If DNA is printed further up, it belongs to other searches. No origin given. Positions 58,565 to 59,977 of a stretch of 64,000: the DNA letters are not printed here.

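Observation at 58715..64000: Candidate uncharacterised peptide/protein-modification island: nucleotidyltransferase + ABC-2 exporter + PqqD (RRE) + HprK-like kinase, cut by the window edge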

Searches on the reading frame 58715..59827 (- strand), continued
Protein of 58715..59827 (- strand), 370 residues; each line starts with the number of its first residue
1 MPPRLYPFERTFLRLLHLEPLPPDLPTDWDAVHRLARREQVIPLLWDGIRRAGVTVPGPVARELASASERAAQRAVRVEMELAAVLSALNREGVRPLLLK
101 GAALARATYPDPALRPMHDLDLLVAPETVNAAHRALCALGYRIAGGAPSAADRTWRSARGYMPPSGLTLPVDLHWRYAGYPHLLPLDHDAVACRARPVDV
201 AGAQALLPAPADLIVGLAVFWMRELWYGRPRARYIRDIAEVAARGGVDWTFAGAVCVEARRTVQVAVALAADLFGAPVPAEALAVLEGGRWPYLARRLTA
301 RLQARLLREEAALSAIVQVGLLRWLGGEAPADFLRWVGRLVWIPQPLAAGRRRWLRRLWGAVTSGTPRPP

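Call 46: search_solved_structures(query=A3, max_evalue=1, show_alignments=2)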
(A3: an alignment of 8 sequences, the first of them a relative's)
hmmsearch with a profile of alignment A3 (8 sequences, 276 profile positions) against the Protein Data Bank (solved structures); distinct sequences matched with E-value up to 1: 84 (the best 60 are shown).
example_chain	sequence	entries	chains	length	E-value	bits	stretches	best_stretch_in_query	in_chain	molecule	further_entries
1jb1_A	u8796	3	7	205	0.0023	20.5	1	100-150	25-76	HPRK PROTEIN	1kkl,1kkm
2qmh_A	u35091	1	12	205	0.0024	20.4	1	100-150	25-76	HPr kinase/phosphorylase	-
1ko7_A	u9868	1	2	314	0.0045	19.6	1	90-139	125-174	Hpr kinase/phosphatase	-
6fn1_A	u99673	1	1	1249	0.0094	18.5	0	108-129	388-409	Human-mouse chimeric ABCB1 (ABCBHM)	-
6fn4_A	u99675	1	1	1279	0.0099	18.4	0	108-129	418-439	Apo form of Human-mouse chimeric ABCB1 (ABCB1HM) in complex with Antigen binding fragment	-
7qkr_A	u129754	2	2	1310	0.01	18.4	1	109-143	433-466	Plasma membrane ATP-binding cassette transporter required for the export of a-factor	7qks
5idv_A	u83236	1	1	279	0.013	18.1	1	109-131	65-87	Lipid A export ATP-binding/permease protein MsbA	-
4f4c_A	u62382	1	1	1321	0.018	17.6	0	109-130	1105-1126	Multidrug resistance protein pgp-1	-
6c2u_A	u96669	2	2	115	0.02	17.5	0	112-125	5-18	phosphate-loop protein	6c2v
8gk7_A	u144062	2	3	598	0.03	16.9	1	109-131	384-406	Lipid A export ATP-binding/permease protein MsbA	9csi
7met_A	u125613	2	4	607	0.03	16.8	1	109-131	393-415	ATP-dependent lipid A-core flippase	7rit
9eq2_D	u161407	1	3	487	0.063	15.8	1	77-126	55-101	RuvB-like helicase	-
6k0r_D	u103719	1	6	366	0.087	15.3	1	103-126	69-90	RuvB-like 2,RuvB-like 2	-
3uk6_A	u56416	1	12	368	0.088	15.3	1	106-126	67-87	RuvB-like 2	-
1w36_D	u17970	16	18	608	0.09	15.3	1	102-131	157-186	EXODEOXYRIBONUCLEASE V ALPHA CHAIN | RecBCD enzyme subunit RecD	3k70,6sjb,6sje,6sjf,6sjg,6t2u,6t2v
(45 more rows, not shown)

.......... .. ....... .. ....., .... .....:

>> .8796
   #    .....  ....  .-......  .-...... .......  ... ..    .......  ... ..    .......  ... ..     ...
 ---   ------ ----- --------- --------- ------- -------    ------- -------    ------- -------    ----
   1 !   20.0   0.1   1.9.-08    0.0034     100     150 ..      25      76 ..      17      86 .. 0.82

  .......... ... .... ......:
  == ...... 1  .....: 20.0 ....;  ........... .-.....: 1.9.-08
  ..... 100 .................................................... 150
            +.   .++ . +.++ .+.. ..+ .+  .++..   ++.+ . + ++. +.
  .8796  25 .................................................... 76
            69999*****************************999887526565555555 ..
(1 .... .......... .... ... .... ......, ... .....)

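Call 47: find_related_loci(query=A3, collection=metagenome_contigs, flank=8000)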
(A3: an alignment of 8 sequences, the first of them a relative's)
Query A3 (285 aa) in metagenome_contigs; peptide patterns used: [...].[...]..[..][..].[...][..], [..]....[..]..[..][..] (x = any residue, [..] = any of these).
479 stretches matched a pattern; 207 encode a relative of the query (tblastn E <= 1e-3); the best 80 are kept; 80 distinct loci.
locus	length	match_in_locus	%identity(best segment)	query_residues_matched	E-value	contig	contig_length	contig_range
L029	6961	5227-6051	51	1-276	2e-72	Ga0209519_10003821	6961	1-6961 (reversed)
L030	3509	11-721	55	41-276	1e-68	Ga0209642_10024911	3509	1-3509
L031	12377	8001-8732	49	20-263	5e-67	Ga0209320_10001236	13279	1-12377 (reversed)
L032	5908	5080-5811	49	20-263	2e-67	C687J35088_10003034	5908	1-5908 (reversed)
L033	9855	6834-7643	50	1-270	6e-67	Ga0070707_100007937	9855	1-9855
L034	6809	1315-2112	49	12-276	3e-66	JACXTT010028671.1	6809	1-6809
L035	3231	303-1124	48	1-278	3e-66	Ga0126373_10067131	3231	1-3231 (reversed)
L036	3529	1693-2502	50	1-270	5e-66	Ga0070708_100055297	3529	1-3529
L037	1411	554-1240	52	43-271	8e-69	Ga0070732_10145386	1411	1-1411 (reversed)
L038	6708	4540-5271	49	20-263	9e-65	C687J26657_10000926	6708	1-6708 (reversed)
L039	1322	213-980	48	22-276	4e-68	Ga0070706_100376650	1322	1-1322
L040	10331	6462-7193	49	20-263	2e-64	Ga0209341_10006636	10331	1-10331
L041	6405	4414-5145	49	20-263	2e-64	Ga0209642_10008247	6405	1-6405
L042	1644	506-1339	50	1-276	1e-64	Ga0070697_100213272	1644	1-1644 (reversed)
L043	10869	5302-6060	46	18-270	1e-61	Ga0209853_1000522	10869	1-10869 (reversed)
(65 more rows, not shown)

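Call 58: search_protein_families(library=pfam, proteins=[L001:883-1905:-, P0002, P0005, P0009, L013:4228-4800:+, L013:8108-8629:+, L014:1206-2387:+, L013:9246-9497:+], max_evalue=1)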
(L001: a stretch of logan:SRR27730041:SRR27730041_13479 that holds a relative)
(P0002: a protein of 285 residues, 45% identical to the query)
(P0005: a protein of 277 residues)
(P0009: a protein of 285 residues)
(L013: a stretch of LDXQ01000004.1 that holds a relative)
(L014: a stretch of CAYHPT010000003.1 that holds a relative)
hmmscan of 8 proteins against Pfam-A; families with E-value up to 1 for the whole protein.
L001:883-1905:- (340 aa): 19 families
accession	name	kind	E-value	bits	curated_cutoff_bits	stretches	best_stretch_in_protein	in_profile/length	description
PF13191.12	AAA_16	-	0.00012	23.1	32.6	1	139-167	18-46/167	AAA ATPase domain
PF07475.17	Hpr_kinase_C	-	0.0023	17.9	33.3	1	130-177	3-50/171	HPr Serine kinase C-terminal domain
PF00005.33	ABC_tran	-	0.0039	18.2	25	1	144-168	10-34/137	ABC transporter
PF03193.22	RsgA_GTPase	-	0.0042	17.4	30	1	143-168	104-129/174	RsgA GTPase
PF20703.3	nSTAND1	-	0.0055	16.8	27.1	1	146-175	34-64/379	Novel STAND NTPase 1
PF13521.12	AAA_28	-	0.0075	16.9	27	1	148-178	2-32/164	AAA domain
PF13555.12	AAA_29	-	0.012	15.7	27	1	141-166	17-43/61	P-loop containing region of AAA domain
PF13671.12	AAA_33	-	0.018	15.8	27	1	148-175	2-30/143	AAA domain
PF13401.12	AAA_22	-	0.029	15.1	27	1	146-171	6-31/130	AAA domain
PF13481.12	AAA_25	-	0.063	13.3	27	1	144-170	32-58/195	AAA domain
PF20720.3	nSTAND3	-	0.068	13.3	27.2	1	146-168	18-40/155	Novel STAND NTPase 3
PF02492.25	cobW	-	0.073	13.1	20.7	1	147-168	2-23/180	CobW/HypB/UreG, nucleotide-binding domain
PF00625.27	Guanylate_kin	-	0.11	12.7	25.2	1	145-169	2-26/182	Guanylate kinase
PF02367.23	TsaE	-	0.12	12.8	26.6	1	143-168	19-44/128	Threonylcarbamoyl adenosine biosynthesis protein TsaE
PF06068.19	TIP49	-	0.13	11.8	23.8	1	143-165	48-70/347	TIP49 P-loop domain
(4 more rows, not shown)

P0002 (285 aa): 15 families
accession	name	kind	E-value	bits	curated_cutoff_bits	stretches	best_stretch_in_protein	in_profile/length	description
PF13191.12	AAA_16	-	0.00078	20.4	32.6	1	111-137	23-49/167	AAA ATPase domain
PF13401.12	AAA_22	-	0.0028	18.4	27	1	115-153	8-45/130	AAA domain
PF07475.17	Hpr_kinase_C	-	0.0034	17.4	33.3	1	100-145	6-51/171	HPr Serine kinase C-terminal domain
PF12775.13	AAA_7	-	0.005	16.8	25.8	1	89-137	13-58/181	P-loop containing dynein motor region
PF00005.33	ABC_tran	-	0.0056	17.7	25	1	111-136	10-35/137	ABC transporter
PF13555.12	AAA_29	-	0.01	16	27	1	108-132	19-42/61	P-loop containing region of AAA domain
PF03193.22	RsgA_GTPase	-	0.032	14.5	30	1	110-136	104-130/174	RsgA GTPase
PF06068.19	TIP49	-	0.04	13.5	23.8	1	78-134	19-72/347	TIP49 P-loop domain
PF13671.12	AAA_33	-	0.043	14.6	27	1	115-139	2-26/143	AAA domain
PF08477.19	Roc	-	0.1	13.3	27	1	116-137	3-24/119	Ras of Complex, Roc, domain of DAPkinase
PF05673.19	DUF815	-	0.12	11.9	23.8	1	113-137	54-78/249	Protein of unknown function (DUF815)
PF20703.3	nSTAND1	-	0.14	12.2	27.1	1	113-134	34-55/379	Novel STAND NTPase 1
PF06414.18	Zeta_toxin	-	0.17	11.8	22.3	1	114-148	18-50/199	Zeta toxin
PF02367.23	TsaE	-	0.26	11.7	26.6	1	109-135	18-44/128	Threonylcarbamoyl adenosine biosynthesis protein TsaE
PF13476.12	AAA_23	-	0.27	12.3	27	1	116-132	23-39/201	AAA domain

P0005 (277 aa): 8 families
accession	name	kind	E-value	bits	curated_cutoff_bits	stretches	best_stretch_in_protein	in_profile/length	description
PF07475.17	Hpr_kinase_C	-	5e-05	23.3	33.3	1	101-144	8-51/171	HPr Serine kinase C-terminal domain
PF13191.12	AAA_16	-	0.012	16.6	32.6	1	106-134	19-49/167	AAA ATPase domain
PF13555.12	AAA_29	-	0.035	14.3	27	1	107-131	17-42/61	P-loop containing region of AAA domain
PF13401.12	AAA_22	-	0.08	13.7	27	1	114-135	8-29/130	AAA domain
PF20720.3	nSTAND3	-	0.099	12.8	27.2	1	114-134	20-40/155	Novel STAND NTPase 3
PF01656.29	CbiA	-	0.16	12.4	25.4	1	115-156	3-43/125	CobQ/CobB/MinD/ParA nucleotide binding domain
PF03193.22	RsgA_GTPase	-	0.19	12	30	1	110-132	105-127/174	RsgA GTPase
PF00005.33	ABC_tran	-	0.3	12.1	25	1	111-132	11-32/137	ABC transporter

P0009 (285 aa): 7 families
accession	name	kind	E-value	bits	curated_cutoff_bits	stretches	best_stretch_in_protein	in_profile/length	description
PF07475.17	Hpr_kinase_C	-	4.1e-05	23.6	33.3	1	99-142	9-52/171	HPr Serine kinase C-terminal domain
PF13191.12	AAA_16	-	0.016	16.1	32.6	1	102-134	18-54/167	AAA ATPase domain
PF06414.18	Zeta_toxin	-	0.038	13.9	22.3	1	111-145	19-51/199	Zeta toxin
PF13401.12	AAA_22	-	0.056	14.2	27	1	111-131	8-28/130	AAA domain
PF20720.3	nSTAND3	-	0.076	13.2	27.2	1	112-130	21-39/155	Novel STAND NTPase 3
PF00004.35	AAA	-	0.12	13.3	21.2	1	112-131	2-21/131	ATPase family associated with various cellular activities (AAA)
PF13238.12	AAA_18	-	0.15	13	29.4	1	113-138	3-26/128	AAA domain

L013:4228-4800:+ (191 aa): 1 family
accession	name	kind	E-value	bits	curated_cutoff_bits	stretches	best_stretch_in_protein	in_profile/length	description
PF00188.32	CAP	-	1.8e-11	45.4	21.1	1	74-188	1-116/117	Cysteine-rich secretory protein family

L013:8108-8629:+ (173 aa): 0 families

L014:1206-2387:+ (393 aa): 1 family
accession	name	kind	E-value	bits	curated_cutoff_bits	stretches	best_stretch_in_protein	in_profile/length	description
PF04203.18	Sortase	-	1.6e-22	80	26.6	1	261-383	1-124/125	Sortase domain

L013:9246-9497:+ (84 aa): 11 families
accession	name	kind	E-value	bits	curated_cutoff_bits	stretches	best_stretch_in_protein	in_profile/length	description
PF05402.18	PqqD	-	0.00033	21.4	23.4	1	12-62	1-60/67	Coenzyme PQQ synthesis protein D (PqqD)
PF01978.25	TrmB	-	0.002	18.4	25.6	1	39-75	22-58/68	Sugar-specific transcriptional regulator TrmB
PF24270.1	HTH_Cmi2_C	-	0.0027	18.4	27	1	38-76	87-125/125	Cmi2, C-terminal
PF16365.12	EutK_C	-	0.0045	17.4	27.5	1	36-67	11-42/52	Ethanolamine utilization protein EutK C-terminus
PF22798.2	DUF5817_CT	-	0.0048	17.2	29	1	51-76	27-52/54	DUF5817, C-terminal domain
PF14394.12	DUF4423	-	0.014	15.6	30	1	40-79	37-77/165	Domain of unknown function (DUF4423)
PF22979.2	HTH_69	-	0.041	14.2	27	1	41-79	28-68/69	Winged helix-turn-helix domain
PF00392.27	GntR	-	0.052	13.7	27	1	44-75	29-60/64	Bacterial regulatory proteins, gntR family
PF10007.15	DUF2250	-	0.061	13.9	24.4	1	44-78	27-61/93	Uncharacterized protein conserved in archaea (DUF2250)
PF04539.22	Sigma70_r3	-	0.11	13.1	25.3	1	41-62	22-43/78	Sigma-70 region 3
PF08784.17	RPA_C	-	0.24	12.6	22.6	1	34-69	64-99/106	Replication protein A C terminal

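Call 61: search_solved_structures(query=window:58718-59827:-, max_evalue=1, show_alignments=1)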
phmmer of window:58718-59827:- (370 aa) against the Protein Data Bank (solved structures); distinct sequences matched with E-value up to 1: 0.

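Call 64: predict_structure(alignment_id=A1)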
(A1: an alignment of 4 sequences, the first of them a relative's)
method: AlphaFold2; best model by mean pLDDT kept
length: 341 residues; sequences in the alignment: 4
mean_pLDDT: 75.9   pTM: 0.75
mean pLDDT of the five models: 75.9, 69.9, 67.7, 45.9, 42.6
residues with pLDDT >= 90: 127; 70-90: 132; 50-70: 7; < 50: 75
segments of 3 or more residues with pLDDT < 50: 1-48, 186-212
pLDDT, mean of each block of 10 residues (from residue 1): 27 28 29 30 44 85 83 81 85 93 93 89 89 88 94 91 92 91 58 39 37 72 87 81 88 82 92 91 95 88 82 91 94 94 70
secondary structure, 60 per line:
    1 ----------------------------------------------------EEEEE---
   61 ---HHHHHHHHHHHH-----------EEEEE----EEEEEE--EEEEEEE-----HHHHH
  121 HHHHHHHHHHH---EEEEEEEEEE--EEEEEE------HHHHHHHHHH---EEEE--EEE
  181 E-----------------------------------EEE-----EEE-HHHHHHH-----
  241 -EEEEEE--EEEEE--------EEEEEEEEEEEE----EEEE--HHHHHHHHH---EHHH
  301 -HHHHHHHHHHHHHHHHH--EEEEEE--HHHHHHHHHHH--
elements in order: E53-57 H64-75 E87-91 E96-101 E104-110 H116-131 E135-144 E147-152 H159-168 E172-175 E178-181 E217-219 E225-227 H229-235 E242-247 E250-254 E263-274 E279-282 H285-293 H302-318 E321-326 H329-339
